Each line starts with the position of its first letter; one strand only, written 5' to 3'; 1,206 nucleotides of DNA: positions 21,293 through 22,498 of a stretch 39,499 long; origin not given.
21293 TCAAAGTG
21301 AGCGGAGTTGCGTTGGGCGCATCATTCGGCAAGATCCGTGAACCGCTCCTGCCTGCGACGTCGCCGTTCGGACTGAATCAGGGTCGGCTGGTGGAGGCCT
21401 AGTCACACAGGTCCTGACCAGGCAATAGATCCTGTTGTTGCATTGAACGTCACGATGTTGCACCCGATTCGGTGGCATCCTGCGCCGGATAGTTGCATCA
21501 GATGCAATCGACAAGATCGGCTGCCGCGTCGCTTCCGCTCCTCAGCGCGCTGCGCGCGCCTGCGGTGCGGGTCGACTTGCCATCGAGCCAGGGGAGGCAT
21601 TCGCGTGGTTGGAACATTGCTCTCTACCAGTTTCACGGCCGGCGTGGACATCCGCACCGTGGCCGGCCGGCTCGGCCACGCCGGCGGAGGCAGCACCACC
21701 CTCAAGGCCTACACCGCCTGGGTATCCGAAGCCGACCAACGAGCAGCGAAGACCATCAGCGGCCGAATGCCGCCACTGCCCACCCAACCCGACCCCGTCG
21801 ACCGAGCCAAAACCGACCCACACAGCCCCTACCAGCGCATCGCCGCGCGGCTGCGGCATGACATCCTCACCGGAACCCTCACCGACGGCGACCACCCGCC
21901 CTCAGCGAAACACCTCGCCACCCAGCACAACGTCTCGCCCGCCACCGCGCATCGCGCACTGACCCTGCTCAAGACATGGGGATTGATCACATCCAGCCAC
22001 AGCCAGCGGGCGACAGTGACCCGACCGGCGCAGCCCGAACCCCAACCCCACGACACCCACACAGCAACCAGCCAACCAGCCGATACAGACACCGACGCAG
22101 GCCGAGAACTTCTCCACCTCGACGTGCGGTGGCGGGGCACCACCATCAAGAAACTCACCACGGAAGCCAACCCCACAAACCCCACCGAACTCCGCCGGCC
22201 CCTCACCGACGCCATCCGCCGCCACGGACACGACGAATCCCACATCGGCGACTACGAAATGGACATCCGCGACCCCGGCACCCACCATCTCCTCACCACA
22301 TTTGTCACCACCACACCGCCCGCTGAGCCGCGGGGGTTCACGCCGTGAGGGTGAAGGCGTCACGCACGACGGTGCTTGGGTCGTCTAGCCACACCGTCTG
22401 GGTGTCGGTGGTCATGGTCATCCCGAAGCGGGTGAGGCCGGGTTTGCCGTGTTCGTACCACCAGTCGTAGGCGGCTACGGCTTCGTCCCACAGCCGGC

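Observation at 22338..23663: Unannotated 47-aa Asp-Gly-containing charged peptide coupled to a stand-alone PIMT-type O-methyltransferase: minimal aspartimide (imiditide-like) RiPP pair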

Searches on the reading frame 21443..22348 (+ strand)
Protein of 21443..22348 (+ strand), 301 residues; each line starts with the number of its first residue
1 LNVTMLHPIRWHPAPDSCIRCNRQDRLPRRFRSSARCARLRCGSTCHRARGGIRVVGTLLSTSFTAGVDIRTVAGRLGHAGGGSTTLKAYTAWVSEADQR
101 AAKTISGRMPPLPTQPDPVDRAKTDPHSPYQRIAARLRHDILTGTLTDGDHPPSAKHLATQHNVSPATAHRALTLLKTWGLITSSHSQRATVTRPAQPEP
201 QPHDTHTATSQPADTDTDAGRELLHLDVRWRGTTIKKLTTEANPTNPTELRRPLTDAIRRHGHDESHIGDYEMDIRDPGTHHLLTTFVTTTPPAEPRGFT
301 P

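Call 37: search_protein_families(library=pfam, proteins=[window:21443-22348:+], max_evalue=0.01)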
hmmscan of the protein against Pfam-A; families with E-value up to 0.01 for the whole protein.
window:21443-22348:+ (301 aa): 3 families
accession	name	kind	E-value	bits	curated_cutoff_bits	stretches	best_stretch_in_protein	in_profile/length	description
PF00392.27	GntR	-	2.2e-12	46.9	27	1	129-191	1-63/64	Bacterial regulatory proteins, gntR family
PF12802.13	MarR_2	-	0.0035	17.9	27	1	149-187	18-55/61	MarR family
PF08279.18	HTH_11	-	0.0047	17.2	25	0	153-184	16-48/55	HTH domain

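Call 93: search_protein_families(library=padloc, proteins=[window:21443-22348:+], max_evalue=0.001)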
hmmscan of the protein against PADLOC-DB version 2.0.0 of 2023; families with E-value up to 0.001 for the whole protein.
window:21443-22348:+ (301 aa): 0 families
